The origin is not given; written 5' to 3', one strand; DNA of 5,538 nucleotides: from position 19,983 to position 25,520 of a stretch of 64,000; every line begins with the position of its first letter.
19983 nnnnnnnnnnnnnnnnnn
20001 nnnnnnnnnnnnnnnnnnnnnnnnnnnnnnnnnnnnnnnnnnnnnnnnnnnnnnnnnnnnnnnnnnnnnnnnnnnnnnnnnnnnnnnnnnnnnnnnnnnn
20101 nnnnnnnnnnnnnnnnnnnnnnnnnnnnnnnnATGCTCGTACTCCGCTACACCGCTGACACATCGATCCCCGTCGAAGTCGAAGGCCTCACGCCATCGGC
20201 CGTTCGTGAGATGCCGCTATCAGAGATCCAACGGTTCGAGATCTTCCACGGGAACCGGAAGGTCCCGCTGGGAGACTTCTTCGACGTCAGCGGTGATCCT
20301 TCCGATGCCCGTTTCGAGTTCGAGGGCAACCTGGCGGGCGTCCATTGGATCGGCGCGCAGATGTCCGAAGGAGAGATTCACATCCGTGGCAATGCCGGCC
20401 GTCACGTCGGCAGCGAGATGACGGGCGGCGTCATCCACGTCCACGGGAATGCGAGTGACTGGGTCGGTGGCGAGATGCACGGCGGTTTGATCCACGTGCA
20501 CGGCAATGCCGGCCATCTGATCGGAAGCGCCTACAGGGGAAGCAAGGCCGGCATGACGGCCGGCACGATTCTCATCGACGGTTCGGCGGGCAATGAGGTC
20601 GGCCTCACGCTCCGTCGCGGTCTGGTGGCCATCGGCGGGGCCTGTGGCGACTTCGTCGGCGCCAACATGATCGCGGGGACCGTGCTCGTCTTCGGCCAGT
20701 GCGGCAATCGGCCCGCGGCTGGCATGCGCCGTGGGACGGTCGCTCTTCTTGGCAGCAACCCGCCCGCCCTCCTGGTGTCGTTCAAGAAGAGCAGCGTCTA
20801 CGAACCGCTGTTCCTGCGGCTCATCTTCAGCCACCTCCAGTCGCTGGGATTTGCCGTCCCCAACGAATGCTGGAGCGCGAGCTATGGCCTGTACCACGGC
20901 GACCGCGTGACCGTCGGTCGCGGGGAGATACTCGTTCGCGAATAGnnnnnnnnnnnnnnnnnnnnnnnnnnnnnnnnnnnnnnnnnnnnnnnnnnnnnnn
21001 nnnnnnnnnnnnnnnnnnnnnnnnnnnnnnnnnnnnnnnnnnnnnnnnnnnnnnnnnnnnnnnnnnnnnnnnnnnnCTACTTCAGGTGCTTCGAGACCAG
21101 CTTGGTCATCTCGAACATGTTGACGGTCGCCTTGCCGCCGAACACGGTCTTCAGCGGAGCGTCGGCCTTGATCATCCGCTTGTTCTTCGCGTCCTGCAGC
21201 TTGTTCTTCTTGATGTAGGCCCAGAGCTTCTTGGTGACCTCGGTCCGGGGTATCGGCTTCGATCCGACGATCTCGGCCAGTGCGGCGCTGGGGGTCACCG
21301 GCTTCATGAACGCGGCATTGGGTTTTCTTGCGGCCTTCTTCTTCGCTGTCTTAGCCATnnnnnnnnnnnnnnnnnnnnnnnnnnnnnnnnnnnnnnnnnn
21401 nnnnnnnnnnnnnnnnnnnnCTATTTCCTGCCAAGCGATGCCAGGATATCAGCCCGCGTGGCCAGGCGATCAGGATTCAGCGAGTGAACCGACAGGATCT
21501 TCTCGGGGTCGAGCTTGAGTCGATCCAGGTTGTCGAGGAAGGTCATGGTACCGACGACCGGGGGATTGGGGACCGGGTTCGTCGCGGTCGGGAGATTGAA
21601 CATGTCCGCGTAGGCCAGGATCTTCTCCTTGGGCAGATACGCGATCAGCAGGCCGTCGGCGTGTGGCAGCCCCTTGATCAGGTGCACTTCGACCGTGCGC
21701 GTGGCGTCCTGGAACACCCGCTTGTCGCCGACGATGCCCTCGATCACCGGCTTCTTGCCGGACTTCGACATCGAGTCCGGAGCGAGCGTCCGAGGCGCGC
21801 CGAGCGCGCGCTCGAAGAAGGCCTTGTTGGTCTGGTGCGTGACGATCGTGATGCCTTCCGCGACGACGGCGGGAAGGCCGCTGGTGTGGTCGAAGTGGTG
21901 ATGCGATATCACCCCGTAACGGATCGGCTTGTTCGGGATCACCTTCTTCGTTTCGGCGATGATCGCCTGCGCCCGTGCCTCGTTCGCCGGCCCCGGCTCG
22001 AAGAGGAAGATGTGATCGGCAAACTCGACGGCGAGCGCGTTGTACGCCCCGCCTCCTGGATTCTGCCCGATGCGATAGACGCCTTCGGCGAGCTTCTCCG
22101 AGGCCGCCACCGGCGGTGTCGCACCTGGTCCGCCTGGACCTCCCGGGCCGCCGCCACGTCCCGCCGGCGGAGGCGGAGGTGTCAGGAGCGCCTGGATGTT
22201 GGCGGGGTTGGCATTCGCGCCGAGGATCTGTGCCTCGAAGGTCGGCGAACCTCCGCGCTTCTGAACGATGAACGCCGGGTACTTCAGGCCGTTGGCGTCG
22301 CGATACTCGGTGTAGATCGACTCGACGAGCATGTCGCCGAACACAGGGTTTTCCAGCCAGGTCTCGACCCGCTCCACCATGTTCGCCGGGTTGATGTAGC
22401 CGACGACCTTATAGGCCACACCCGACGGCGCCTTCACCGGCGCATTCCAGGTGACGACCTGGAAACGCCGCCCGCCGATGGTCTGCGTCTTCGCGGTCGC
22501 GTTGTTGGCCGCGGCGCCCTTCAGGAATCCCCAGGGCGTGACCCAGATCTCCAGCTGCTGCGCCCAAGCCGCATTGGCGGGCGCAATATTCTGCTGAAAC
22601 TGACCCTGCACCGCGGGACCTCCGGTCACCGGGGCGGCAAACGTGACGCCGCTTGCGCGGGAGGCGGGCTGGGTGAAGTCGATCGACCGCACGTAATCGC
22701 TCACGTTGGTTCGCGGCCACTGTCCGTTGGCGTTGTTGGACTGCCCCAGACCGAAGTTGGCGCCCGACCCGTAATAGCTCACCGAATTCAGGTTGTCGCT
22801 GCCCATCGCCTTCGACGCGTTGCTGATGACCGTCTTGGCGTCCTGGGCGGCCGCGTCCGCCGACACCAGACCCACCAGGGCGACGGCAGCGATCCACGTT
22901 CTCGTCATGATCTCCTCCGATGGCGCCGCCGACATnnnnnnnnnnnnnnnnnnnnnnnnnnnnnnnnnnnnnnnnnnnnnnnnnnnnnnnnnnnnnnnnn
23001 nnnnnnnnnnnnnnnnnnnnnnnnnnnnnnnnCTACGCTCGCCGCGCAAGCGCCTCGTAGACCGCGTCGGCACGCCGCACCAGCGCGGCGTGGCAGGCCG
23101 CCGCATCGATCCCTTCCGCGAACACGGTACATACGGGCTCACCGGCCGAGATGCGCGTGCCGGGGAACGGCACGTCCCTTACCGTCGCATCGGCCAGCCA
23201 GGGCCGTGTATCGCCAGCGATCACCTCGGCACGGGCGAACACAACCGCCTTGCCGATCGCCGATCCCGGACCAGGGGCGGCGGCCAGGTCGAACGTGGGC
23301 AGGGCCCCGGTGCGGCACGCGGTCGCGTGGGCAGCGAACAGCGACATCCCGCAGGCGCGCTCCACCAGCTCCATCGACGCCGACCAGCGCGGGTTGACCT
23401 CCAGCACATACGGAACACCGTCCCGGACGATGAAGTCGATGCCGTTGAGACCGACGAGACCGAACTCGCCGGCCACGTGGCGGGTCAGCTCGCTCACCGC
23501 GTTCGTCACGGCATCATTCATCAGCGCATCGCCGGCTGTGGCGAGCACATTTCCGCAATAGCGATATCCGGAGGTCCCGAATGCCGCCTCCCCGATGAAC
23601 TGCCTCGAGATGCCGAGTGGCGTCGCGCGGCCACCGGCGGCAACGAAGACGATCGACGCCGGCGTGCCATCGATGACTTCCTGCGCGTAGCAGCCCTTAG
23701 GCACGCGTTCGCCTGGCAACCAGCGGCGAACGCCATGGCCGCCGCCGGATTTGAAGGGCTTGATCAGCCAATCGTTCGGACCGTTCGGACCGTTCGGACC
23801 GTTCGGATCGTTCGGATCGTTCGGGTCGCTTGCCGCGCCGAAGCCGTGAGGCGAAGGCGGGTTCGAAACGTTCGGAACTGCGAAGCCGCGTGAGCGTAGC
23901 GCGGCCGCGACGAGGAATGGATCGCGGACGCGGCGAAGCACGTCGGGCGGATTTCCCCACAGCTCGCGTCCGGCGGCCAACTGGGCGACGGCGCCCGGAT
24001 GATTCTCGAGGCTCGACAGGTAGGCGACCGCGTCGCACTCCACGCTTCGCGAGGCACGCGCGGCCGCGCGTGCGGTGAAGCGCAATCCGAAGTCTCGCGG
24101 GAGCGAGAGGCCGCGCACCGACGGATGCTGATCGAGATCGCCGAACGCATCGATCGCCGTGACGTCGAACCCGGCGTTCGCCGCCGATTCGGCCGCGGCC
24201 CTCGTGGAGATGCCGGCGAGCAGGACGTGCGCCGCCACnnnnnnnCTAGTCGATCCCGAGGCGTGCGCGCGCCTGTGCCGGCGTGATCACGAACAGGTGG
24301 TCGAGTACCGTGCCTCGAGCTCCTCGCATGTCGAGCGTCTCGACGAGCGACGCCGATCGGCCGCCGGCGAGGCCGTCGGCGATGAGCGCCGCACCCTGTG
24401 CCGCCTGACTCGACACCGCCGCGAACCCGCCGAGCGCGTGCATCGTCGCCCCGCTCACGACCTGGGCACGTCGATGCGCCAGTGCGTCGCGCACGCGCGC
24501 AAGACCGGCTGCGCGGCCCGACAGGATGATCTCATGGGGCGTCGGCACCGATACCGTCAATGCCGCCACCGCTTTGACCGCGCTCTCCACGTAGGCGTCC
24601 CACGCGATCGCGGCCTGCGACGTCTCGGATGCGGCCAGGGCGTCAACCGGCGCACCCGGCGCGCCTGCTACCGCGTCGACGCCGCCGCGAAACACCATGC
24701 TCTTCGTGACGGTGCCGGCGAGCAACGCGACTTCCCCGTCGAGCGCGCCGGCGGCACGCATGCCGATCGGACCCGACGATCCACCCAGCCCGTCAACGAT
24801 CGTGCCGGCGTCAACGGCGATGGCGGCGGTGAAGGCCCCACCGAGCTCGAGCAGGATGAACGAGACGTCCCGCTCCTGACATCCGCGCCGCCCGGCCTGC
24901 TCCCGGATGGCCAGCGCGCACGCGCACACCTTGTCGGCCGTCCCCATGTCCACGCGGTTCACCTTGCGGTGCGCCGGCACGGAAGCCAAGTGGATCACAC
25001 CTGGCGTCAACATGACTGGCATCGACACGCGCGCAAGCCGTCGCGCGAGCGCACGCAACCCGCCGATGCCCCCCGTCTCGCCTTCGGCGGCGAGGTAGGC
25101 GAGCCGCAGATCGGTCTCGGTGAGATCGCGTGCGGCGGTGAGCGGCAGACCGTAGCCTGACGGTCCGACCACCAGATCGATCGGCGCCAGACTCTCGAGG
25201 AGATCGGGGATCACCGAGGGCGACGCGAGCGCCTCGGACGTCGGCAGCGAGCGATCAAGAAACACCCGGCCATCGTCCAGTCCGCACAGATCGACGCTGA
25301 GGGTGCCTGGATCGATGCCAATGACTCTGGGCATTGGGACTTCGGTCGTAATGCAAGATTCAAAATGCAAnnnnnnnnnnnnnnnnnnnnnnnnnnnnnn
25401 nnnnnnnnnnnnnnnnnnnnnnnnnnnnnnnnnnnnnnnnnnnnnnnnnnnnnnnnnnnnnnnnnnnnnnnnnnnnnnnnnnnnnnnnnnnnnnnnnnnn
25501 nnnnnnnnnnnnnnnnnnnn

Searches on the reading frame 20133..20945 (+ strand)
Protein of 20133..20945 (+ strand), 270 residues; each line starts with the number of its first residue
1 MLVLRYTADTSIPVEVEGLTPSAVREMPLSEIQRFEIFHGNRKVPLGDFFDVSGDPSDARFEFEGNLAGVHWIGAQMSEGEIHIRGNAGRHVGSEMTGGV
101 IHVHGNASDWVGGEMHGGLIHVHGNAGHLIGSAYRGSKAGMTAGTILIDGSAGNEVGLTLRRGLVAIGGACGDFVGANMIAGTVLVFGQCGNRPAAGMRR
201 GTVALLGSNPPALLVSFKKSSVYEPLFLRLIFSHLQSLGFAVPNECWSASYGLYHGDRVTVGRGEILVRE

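Call 3: search_protein_families(library=pfam, proteins=[window:20133-20945:+])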
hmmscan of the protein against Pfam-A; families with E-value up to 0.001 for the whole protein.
window:20133-20945:+ (270 aa): 1 family
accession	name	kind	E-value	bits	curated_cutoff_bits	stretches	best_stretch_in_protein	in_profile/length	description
PF01493.24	GXGXG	-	2e-14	54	32.5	1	77-206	27-163/190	GXGXG motif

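Call 33: search_solved_structures(query=window:20133-20945:+, max_evalue=0.00001)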
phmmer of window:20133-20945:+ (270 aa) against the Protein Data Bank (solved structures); distinct sequences matched with E-value up to 0.00001: 9.
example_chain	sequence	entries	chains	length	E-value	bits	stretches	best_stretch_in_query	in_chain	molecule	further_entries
9sw6_K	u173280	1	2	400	3.6e-46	160.7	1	6-224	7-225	Molybdenum-containing formylmethanofuran dehydrogenase 1 subunit C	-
6s6y_C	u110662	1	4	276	4.7e-40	140.7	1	4-268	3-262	Formylmethanofuran dehydrogenase subunit C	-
9sfi_R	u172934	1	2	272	1.4e-39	139.1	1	2-228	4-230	Tungsten-containing formylmethanofuran dehydrogenase 2 subunit C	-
5t5i_C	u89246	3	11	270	2.3e-39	138.4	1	8-219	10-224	Tungsten-containing formylmethanofuran dehydrogenase 2 subunit C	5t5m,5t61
8rja_C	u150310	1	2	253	1.7e-33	119.1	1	9-157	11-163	formylmethanofuran dehydrogenase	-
7bkb_I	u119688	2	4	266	1.1e-27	100.1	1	12-223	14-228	Formylmethanofuran dehydrogenase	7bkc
2vdc_A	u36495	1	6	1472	1.7e-06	30.6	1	74-205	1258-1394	GLUTAMATE SYNTHASE [NADPH] LARGE CHAIN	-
1ea0_A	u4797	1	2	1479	1.8e-06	30.5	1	74-205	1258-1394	GLUTAMATE SYNTHASE [NADPH] LARGE CHAIN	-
6s6s_A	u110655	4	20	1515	1.8e-06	30.5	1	74-205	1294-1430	Glutamate synthase [NADPH] large chain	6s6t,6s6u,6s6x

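Call 36: search_solved_structures(query=window:20133-20945:+, max_evalue=1e-20, show_alignments=4)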
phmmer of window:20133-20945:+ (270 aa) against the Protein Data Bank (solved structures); distinct sequences matched with E-value up to 1e-20: 6.
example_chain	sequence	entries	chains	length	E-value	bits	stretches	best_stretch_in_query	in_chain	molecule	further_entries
9sw6_K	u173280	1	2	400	3.6e-46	160.7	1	6-224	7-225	Molybdenum-containing formylmethanofuran dehydrogenase 1 subunit C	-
6s6y_C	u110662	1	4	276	4.7e-40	140.7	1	4-268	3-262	Formylmethanofuran dehydrogenase subunit C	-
9sfi_R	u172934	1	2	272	1.4e-39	139.1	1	2-228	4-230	Tungsten-containing formylmethanofuran dehydrogenase 2 subunit C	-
5t5i_C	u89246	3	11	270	2.3e-39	138.4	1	8-219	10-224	Tungsten-containing formylmethanofuran dehydrogenase 2 subunit C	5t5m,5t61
8rja_C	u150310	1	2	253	1.7e-33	119.1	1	9-157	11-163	formylmethanofuran dehydrogenase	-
7bkb_I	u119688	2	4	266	1.1e-27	100.1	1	12-223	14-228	Formylmethanofuran dehydrogenase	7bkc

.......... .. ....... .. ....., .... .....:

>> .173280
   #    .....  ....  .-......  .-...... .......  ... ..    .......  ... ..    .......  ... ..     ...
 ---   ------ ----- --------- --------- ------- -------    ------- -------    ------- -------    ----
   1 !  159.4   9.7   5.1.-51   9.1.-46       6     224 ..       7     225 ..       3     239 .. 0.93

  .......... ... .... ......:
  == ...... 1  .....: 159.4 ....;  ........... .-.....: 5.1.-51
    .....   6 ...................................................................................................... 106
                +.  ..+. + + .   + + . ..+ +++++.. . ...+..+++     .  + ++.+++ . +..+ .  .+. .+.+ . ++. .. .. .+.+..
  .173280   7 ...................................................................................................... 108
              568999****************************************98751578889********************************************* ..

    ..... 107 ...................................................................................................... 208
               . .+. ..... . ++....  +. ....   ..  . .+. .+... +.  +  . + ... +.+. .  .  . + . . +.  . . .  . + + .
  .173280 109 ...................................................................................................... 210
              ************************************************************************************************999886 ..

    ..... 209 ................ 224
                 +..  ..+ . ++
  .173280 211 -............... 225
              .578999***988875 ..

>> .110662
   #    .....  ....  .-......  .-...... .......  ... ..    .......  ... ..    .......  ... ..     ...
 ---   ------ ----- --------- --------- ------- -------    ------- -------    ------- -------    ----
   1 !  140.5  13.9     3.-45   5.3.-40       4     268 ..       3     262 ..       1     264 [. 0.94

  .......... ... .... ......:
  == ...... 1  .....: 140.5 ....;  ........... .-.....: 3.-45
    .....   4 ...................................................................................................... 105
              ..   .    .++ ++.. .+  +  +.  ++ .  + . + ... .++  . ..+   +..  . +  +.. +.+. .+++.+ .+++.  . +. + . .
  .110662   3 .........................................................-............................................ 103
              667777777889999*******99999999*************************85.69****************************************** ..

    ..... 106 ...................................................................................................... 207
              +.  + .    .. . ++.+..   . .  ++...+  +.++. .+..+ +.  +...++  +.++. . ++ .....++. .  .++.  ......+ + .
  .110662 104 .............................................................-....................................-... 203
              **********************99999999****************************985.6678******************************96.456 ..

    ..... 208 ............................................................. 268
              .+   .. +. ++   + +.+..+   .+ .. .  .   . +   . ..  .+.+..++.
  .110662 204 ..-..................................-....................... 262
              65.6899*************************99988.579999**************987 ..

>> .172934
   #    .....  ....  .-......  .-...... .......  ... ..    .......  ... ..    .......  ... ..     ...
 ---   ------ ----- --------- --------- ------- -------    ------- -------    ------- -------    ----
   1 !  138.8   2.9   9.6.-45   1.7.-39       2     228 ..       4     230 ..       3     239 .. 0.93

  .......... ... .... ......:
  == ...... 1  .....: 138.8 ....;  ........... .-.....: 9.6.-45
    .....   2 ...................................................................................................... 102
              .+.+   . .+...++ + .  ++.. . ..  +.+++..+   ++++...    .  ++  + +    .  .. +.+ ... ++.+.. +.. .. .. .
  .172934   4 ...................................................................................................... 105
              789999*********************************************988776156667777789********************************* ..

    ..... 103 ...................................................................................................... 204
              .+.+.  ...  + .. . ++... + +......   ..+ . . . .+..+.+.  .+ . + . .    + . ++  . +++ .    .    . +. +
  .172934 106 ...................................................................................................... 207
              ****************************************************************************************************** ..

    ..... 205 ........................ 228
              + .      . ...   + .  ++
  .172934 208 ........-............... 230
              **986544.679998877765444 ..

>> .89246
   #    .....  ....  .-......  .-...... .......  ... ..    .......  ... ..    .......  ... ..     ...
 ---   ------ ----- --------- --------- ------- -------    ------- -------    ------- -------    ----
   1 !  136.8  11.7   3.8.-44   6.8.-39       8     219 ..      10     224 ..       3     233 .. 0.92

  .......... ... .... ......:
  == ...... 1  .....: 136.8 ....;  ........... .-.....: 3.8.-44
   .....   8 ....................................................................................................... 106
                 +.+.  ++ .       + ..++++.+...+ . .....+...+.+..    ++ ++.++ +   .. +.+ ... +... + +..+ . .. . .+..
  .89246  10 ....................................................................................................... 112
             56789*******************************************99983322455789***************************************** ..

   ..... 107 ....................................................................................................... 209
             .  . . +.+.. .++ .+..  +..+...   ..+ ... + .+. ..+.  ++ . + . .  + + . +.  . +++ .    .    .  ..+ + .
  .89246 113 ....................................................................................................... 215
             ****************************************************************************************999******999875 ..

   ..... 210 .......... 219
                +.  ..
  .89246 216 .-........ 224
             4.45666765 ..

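Call 52: search_protein_families(library=ncbifam, proteins=[window:20133-20945:+])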
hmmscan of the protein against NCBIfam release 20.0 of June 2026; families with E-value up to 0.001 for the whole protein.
window:20133-20945:+ (270 aa): 3 families
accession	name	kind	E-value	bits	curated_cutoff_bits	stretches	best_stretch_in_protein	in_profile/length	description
TIGR03122.1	one_C_dehyd_C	equivalog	7e-79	264.7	130.65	1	3-268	2-260/260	formylmethanofuran dehydrogenase subunit C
NF042910.1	FMH_DH_FwdC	exception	7.8e-51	172.7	340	1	2-226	2-227/271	tungsten-dependent formylmethanofuran dehydrogenase subunit FwdC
NF008730.0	PRK11750.1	equivalog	2.2e-05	22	1047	1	81-203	1271-1398/1490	glutamate synthase large subunit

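Call 68: predict_structure(protein=window:20133-20945:+)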
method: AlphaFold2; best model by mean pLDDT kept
length: 270 residues; sequences in the alignment: 1
mean_pLDDT: 53.1   pTM: 0.54
mean pLDDT of the five models: 53.1, 51.5, 47.6, 46.0, 43.0
residues with pLDDT >= 90: 0; 70-90: 43; 50-70: 101; < 50: 126
segments of 3 or more residues with pLDDT < 50: 1-17, 25-56, 73-75, 133-137, 207-230, 233-235, 237-270
pLDDT, mean of each block of 10 residues (from residue 1): 34 44 46 41 38 45 58 52 68 61 74 66 76 47 74 68 73 60 66 54 52 42 42 48 36 37 31
secondary structure, 60 per line:
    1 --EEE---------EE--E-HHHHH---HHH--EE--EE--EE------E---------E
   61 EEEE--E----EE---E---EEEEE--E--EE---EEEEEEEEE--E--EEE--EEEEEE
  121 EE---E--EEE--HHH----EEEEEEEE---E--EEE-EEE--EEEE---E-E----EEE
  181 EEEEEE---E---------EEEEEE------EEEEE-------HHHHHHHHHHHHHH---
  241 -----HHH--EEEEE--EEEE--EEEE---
elements in order: E3-5 H21-25 E60-64 E81-85 E96-104 E110-112 E115-122 E129-131 E141-148 E155-157 E159-161 E164-167 E178-186 E200-205 E212-216 H224-237 E251-255 E258-261 E264-267

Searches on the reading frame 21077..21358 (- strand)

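Call 23: search_protein_families(library=pfam, proteins=[window:21077-21358:-])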
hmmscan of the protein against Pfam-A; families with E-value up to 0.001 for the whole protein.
window:21077-21358:- (93 aa): 1 family
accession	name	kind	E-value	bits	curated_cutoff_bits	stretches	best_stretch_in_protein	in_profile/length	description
PF02201.23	SWIB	-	2.5e-30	104.5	25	1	19-92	1-74/74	SWIB/MDM2 domain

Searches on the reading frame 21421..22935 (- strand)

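Call 3: search_protein_families(library=pfam, proteins=[window:21421-22935:-])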
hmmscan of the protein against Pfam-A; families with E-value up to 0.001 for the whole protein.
window:21421-22935:- (504 aa): 1 family
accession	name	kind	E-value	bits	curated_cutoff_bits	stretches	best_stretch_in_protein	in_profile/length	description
PF00753.33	Lactamase_B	-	2.7e-10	41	22.7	1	294-480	2-191/196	Metallo-beta-lactamase superfamily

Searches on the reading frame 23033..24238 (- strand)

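Call 3: search_protein_families(library=pfam, proteins=[window:23033-24238:-])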
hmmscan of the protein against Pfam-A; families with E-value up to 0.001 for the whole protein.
window:23033-24238:- (401 aa): 3 families
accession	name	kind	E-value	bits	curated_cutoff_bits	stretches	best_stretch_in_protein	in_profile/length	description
PF02655.19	ATP-grasp_3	-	2.2e-22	80.3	23.2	1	154-287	31-159/160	ATP-grasp domain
PF02786.22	CPSase_L_D2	-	0.00053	20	19.8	0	229-305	122-200/211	Carbamoyl-phosphate synthase L chain, ATP binding domain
PF15632.11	ATPgrasp_Ter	-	0.00082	19.6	29.1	0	246-301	47-101/131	ATP-grasp in the biosynthetic pathway with Ter operon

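Call 52: search_protein_families(library=ncbifam, proteins=[window:23033-24238:-])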
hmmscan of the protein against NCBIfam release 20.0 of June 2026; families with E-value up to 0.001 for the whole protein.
window:23033-24238:- (401 aa): 5 families
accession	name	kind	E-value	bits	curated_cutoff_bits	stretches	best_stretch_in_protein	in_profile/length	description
NF003671.0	PRK05294.1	equivalog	1.5e-08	32.7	599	1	239-333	792-886/1058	carbamoyl-phosphate synthase large subunit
TIGR01369.1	CPSaseII_lrg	equivalog_domain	1.6e-07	29.3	1027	1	234-306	790-862/1052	carbamoyl-phosphate synthase (glutamine-hydrolyzing) large subunit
NF040722.1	MfnD_Meth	equivalog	9.2e-07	28.6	400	1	185-290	163-256/288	tyramine--L-glutamate ligase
NF004675.0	PRK06019.1-1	equivalog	0.00013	20.9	375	1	234-319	222-308/375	5-(carboxyamino)imidazole ribonucleotide synthase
TIGR01161.1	purK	equivalog_domain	0.00082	18.7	318.4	0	236-316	216-297/362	5-(carboxyamino)imidazole ribonucleotide synthase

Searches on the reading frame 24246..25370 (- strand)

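Call 6: search_protein_families(library=pfam, proteins=[window:24246-25370:-])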
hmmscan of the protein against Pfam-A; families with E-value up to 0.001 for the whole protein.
window:24246-25370:- (374 aa): 1 family
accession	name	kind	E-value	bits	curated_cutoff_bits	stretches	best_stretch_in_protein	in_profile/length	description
PF07318.18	DUF1464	-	7e-85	285.5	23.5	1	18-359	1-325/327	Protein of unknown function (DUF1464)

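Call 52: search_protein_families(library=ncbifam, proteins=[window:24246-25370:-])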
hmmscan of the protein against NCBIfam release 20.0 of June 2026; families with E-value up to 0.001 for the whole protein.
window:24246-25370:- (374 aa): 0 families
